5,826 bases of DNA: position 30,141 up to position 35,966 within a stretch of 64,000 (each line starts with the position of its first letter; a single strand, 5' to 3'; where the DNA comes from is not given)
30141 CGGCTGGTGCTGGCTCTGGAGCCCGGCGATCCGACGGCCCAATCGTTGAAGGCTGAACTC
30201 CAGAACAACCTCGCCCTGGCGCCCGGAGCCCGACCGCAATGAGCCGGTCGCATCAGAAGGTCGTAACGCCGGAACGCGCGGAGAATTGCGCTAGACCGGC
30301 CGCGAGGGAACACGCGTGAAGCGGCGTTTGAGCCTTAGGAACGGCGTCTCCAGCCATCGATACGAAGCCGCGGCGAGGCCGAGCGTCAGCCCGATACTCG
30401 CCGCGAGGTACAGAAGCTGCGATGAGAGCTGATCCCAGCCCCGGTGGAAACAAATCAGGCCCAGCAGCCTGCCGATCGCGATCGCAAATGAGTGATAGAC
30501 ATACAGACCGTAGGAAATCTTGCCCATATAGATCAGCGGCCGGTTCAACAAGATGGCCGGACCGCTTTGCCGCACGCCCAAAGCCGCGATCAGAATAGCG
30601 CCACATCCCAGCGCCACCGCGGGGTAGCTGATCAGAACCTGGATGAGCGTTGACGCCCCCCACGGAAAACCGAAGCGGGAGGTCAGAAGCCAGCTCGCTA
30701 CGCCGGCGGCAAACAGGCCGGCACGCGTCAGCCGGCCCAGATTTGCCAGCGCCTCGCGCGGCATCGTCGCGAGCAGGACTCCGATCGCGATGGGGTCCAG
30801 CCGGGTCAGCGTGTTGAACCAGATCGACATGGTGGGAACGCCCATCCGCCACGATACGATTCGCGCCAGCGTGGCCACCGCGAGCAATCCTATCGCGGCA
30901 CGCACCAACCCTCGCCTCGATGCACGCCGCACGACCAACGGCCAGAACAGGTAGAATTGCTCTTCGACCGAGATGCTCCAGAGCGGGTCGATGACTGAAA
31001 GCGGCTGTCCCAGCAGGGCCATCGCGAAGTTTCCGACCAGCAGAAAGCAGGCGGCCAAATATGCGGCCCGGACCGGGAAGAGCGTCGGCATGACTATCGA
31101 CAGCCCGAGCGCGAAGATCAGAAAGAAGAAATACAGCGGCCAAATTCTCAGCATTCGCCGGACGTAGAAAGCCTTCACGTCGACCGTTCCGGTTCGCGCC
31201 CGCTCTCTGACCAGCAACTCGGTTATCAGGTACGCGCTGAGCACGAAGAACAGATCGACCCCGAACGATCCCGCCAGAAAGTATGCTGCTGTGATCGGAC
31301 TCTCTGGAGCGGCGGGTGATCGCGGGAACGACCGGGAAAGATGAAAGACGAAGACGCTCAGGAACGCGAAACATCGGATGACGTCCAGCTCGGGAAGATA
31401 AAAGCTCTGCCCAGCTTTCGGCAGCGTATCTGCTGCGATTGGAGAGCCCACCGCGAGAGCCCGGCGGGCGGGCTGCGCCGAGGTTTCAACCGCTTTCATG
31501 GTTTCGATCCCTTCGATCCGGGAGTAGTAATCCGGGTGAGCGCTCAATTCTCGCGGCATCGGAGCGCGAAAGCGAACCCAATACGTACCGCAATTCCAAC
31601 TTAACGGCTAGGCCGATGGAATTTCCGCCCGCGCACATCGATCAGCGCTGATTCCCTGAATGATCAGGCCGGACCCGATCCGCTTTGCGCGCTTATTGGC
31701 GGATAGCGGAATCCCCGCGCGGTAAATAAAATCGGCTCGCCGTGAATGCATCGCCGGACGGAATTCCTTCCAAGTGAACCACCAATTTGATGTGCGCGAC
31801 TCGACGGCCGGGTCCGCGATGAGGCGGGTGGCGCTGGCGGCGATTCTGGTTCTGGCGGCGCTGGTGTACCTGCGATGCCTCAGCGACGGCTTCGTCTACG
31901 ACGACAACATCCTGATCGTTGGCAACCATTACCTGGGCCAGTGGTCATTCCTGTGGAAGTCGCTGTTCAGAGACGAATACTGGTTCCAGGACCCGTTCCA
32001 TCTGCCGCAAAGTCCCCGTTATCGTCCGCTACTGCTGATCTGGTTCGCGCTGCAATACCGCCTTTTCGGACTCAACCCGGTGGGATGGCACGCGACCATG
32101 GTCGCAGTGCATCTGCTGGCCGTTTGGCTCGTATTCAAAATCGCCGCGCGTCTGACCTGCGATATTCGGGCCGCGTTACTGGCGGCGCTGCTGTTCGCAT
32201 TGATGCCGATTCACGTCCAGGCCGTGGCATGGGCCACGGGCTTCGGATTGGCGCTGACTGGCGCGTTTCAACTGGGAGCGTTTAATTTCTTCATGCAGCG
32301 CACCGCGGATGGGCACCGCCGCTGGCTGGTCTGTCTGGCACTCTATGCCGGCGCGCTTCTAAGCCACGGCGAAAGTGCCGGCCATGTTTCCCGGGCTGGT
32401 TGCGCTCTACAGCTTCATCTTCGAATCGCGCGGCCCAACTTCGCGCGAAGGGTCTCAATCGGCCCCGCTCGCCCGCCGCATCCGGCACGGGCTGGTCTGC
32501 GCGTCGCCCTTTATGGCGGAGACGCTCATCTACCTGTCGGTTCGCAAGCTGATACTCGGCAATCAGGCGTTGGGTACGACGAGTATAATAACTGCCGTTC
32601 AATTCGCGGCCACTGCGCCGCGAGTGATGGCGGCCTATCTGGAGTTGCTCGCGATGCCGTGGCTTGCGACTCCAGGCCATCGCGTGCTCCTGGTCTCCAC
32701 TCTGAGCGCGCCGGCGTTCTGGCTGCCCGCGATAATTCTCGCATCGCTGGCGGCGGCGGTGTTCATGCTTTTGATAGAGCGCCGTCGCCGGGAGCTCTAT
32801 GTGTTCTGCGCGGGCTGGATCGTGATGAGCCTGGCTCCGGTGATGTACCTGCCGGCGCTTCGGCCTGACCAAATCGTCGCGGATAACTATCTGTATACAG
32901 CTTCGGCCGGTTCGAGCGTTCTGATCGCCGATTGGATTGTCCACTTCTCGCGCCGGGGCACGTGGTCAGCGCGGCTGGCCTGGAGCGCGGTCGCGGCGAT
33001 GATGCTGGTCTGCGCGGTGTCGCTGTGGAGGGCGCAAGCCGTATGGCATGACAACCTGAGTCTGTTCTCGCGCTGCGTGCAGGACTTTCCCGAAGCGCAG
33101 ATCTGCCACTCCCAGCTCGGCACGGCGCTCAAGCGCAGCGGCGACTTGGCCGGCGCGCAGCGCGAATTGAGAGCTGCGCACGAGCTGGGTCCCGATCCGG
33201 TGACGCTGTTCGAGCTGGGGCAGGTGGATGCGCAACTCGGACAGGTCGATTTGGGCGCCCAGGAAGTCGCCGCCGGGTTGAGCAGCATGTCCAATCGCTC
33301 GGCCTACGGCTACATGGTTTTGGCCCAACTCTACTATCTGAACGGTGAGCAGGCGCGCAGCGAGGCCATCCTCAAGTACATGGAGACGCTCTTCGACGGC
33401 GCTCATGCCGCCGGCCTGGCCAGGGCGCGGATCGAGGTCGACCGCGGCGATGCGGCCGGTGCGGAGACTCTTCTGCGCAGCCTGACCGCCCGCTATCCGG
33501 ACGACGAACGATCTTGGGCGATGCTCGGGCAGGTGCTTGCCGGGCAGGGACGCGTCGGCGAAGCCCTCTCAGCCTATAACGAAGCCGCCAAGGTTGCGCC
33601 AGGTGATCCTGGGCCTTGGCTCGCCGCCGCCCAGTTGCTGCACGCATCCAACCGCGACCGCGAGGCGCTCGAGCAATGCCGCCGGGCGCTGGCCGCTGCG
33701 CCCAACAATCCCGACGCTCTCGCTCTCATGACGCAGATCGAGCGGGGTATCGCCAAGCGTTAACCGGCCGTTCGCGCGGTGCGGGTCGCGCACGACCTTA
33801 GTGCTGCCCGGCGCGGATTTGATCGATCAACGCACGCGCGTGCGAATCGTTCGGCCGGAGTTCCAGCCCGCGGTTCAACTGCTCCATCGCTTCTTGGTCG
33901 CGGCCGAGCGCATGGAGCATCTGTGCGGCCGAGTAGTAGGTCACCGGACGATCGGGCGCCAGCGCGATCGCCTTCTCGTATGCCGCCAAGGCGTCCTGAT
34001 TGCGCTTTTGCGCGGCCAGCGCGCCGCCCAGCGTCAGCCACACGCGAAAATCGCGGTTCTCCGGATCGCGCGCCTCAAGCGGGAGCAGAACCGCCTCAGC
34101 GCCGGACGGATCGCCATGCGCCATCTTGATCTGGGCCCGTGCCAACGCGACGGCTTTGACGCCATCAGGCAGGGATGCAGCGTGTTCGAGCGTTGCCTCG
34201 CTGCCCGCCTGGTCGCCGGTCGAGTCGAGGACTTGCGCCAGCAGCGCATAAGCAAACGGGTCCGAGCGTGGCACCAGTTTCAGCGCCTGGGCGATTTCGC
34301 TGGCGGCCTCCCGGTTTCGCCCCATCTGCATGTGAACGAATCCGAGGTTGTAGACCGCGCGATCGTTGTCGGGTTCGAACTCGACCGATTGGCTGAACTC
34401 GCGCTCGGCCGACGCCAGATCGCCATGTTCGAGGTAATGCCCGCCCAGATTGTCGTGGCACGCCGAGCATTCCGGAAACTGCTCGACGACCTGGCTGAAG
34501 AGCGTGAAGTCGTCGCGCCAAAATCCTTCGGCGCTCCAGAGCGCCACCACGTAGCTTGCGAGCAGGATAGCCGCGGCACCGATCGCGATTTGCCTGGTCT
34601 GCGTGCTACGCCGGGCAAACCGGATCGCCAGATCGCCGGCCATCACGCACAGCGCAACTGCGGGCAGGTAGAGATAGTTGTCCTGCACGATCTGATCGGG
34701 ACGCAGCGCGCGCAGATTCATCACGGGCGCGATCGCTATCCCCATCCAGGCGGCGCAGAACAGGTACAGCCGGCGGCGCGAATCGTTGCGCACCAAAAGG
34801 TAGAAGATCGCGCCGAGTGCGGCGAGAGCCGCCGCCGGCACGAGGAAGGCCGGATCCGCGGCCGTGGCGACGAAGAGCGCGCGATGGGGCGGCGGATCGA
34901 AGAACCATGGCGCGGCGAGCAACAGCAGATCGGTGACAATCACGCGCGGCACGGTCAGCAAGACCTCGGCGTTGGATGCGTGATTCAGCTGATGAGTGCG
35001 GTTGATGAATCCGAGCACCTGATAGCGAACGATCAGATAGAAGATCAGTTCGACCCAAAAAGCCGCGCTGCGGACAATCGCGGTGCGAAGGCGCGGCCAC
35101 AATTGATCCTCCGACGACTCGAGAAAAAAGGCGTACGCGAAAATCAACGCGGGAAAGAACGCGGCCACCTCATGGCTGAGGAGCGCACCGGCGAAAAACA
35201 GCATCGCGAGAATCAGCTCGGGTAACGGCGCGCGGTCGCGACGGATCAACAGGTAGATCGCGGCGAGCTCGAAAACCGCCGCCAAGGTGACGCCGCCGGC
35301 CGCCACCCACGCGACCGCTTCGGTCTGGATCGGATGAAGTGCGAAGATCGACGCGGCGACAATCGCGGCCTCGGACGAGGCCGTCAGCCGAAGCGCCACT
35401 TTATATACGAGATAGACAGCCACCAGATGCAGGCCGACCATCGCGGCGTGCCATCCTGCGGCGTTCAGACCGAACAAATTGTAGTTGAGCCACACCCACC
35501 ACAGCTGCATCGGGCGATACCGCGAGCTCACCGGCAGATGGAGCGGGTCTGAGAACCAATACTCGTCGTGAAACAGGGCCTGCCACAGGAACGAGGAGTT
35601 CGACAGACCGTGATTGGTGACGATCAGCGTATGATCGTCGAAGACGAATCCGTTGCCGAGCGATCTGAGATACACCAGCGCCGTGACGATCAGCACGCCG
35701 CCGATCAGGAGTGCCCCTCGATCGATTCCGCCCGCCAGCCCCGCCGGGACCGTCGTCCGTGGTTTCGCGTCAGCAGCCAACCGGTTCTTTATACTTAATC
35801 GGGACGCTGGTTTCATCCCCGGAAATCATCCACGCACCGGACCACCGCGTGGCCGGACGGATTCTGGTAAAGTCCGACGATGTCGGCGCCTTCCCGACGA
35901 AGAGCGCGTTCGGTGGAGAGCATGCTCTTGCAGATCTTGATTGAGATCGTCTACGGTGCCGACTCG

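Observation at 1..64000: Whole window is a supercluster of GT-C glycosyltransferases plus lipid-linked-sugar donor machinery: candidate protein O-glycosylation / glycan-decoration island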

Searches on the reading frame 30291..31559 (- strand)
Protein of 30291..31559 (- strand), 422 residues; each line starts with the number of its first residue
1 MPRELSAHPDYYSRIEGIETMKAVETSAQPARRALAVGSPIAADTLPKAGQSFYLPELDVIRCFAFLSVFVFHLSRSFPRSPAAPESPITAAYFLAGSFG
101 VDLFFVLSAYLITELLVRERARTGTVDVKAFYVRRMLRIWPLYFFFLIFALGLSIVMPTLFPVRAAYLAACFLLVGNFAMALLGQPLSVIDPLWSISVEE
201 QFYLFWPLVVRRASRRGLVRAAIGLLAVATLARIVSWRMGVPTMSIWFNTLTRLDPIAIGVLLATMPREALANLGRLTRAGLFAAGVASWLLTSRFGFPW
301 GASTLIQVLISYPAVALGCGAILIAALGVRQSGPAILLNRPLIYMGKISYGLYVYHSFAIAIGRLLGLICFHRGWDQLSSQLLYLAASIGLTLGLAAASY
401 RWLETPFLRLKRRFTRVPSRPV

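Call 4: search_protein_families(library=pfam, proteins=[window:30291-31559:-], max_evalue=0.01)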
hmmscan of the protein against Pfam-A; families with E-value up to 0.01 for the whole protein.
window:30291-31559:- (422 aa): 1 family
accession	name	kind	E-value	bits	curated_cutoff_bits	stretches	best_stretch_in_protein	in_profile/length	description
PF01757.29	Acyl_transf_3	-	1.7e-29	103.4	31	1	56-394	2-323/326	Acyltransferase domain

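Call 97: search_protein_families(library=ncbifam, proteins=[window:30291-31559:-], max_evalue=0.001)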
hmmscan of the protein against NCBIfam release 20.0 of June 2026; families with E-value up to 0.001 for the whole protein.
window:30291-31559:- (422 aa): 0 families

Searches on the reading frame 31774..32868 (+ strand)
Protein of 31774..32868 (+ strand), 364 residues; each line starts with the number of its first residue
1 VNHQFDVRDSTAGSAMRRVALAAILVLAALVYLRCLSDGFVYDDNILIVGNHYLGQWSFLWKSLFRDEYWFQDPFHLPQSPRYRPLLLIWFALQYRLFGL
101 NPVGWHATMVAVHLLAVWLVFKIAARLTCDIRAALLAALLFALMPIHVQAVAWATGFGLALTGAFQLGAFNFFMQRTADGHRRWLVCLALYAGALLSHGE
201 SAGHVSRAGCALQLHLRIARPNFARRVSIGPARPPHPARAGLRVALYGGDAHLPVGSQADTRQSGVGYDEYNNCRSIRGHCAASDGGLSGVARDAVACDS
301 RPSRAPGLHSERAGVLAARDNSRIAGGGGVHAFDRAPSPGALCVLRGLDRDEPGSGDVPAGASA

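Call 4: search_protein_families(library=pfam, proteins=[window:31774-32868:+], max_evalue=0.01)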
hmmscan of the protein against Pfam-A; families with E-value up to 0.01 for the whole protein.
window:31774-32868:+ (364 aa): 1 family
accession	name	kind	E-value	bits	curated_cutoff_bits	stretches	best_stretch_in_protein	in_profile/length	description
PF13231.12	PMT_2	-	0.00085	20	26.1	1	85-201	3-118/160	Dolichyl-phosphate-mannose-protein mannosyltransferase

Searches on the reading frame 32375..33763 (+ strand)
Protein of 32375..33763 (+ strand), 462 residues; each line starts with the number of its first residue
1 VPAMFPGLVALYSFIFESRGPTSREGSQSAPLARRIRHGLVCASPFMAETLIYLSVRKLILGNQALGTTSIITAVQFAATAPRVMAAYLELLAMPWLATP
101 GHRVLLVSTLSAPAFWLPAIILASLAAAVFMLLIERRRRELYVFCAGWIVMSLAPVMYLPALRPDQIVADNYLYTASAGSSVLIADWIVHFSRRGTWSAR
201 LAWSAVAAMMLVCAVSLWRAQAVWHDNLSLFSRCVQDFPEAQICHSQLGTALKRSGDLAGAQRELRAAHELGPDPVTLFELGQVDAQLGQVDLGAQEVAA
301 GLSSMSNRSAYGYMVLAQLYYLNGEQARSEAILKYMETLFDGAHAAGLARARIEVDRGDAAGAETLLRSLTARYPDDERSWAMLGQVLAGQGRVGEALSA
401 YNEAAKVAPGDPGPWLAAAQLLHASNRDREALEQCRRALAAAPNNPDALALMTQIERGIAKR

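Call 5: search_protein_families(library=pfam, proteins=[window:32375-33763:+], max_evalue=0.01)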
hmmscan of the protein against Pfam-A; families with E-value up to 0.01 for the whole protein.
window:32375-33763:+ (462 aa): 16 families
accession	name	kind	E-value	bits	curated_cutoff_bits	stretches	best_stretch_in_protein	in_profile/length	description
PF13428.12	TPR_14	-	2.4e-19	68.3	23.5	3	379-421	2-44/44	Tetratricopeptide repeat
PF14559.12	TPR_19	-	8.3e-16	58.5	25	2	388-455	1-68/68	Tetratricopeptide repeat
PF07719.23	TPR_2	-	3.8e-13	48.9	27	1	380-411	3-34/34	Tetratricopeptide repeat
PF13432.12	TPR_16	-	3e-12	47.2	32.7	1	348-412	1-65/65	Tetratricopeptide repeat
PF13431.12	TPR_17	-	2.9e-09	36.9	24.4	0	370-398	5-33/34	Tetratricopeptide repeat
PF23914.1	TPR_CcmH_CycH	-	1.9e-08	34.8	42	1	367-453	39-128/158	Cytochrome c-type biogenesis protein H TPR domain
PF13181.12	TPR_8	-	1.4e-07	31.6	25.7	0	379-410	2-33/34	Tetratricopeptide repeat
PF00515.34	TPR_1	-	2.7e-06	27.4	27.8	0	380-410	3-33/34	Tetratricopeptide repeat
PF07721.20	TPR_4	-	1.4e-05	25.7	27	0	244-267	3-26/26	Tetratricopeptide repeat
PF03704.23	BTAD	-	5.9e-05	23.9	22.1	1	347-406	65-124/146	Bacterial transcriptional activator domain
PF16918.11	PknG_TPR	-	0.0002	20.7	27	1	343-420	93-170/340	Protein kinase G tetratricopeptide repeat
PF13429.12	TPR_15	-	0.00033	20.6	26.2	0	411-449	145-183/280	Tetratricopeptide repeat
PF13424.12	TPR_12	-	0.00059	20.4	30.1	1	383-442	8-75/77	Tetratricopeptide repeat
PF13371.12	TPR_9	-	0.00085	19.7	35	1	386-455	3-72/73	Tetratricopeptide repeat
PF13414.12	TPR_11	-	0.0024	17.9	26.8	0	385-424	1-40/42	TPR repeat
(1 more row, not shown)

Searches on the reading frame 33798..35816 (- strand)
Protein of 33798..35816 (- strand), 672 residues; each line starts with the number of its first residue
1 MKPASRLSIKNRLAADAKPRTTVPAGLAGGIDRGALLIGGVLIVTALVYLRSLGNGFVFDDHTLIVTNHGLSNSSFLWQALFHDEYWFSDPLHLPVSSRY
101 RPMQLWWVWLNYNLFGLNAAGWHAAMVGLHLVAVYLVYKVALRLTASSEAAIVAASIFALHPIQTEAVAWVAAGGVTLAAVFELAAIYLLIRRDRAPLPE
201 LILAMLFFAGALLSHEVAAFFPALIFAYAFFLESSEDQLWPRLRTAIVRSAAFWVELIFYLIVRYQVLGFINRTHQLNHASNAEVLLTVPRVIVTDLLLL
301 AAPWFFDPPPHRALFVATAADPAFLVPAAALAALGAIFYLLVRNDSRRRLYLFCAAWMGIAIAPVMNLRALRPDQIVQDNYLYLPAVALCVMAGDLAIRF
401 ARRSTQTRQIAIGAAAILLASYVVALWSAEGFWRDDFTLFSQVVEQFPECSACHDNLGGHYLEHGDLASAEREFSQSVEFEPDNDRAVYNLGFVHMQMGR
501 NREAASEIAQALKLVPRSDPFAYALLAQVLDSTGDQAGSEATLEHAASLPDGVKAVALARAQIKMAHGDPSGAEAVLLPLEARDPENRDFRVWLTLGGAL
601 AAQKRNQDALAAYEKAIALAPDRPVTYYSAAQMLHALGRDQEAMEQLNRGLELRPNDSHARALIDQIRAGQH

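Call 5: search_protein_families(library=pfam, proteins=[window:33798-35816:-], max_evalue=0.01)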
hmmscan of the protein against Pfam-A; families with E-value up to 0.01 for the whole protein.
window:33798-35816:- (672 aa): 18 families
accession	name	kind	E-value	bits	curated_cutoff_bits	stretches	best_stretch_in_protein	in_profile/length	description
PF07719.23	TPR_2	-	8.3e-22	75.9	27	2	591-622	2-33/34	Tetratricopeptide repeat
PF14559.12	TPR_19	-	1.4e-19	70.6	25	2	600-667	1-68/68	Tetratricopeptide repeat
PF13428.12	TPR_14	-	6.8e-18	63.8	23.5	2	591-632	2-43/44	Tetratricopeptide repeat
PF13181.12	TPR_8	-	3.3e-17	61.5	25.7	2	626-657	3-34/34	Tetratricopeptide repeat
PF13424.12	TPR_12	-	2e-15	57.2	30.1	2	591-655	4-76/77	Tetratricopeptide repeat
PF00515.34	TPR_1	-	5.2e-13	48.6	27.8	1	591-622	2-33/34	Tetratricopeptide repeat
PF13414.12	TPR_11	-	9.4e-13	48.1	26.8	2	599-638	3-42/42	TPR repeat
PF13432.12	TPR_16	-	1.1e-12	48.6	32.7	1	558-624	1-65/65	Tetratricopeptide repeat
PF23914.1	TPR_CcmH_CycH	-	4.2e-12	46.6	42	1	587-663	47-126/158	Cytochrome c-type biogenesis protein H TPR domain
PF13431.12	TPR_17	-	1.7e-10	40.8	24.4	1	612-643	1-32/34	Tetratricopeptide repeat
PF13371.12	TPR_9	-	5.3e-10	39.6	35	1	599-667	4-72/73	Tetratricopeptide repeat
PF14561.12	TPR_20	-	2.2e-05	25.1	25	0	604-651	2-49/90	Tetratricopeptide repeat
PF13231.12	PMT_2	-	0.00011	22.9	26.1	1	102-248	4-149/160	Dolichyl-phosphate-mannose-protein mannosyltransferase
PF12895.13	ANAPC3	-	0.00046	20.8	27.2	0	603-662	2-60/82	Anaphase-promoting complex, cyclosome, subunit 3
PF24575.1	TPR_Slam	-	0.001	19.9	35.2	0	577-646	34-103/104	Surface lipoprotein assembly modifier, N-terminal TPR repeats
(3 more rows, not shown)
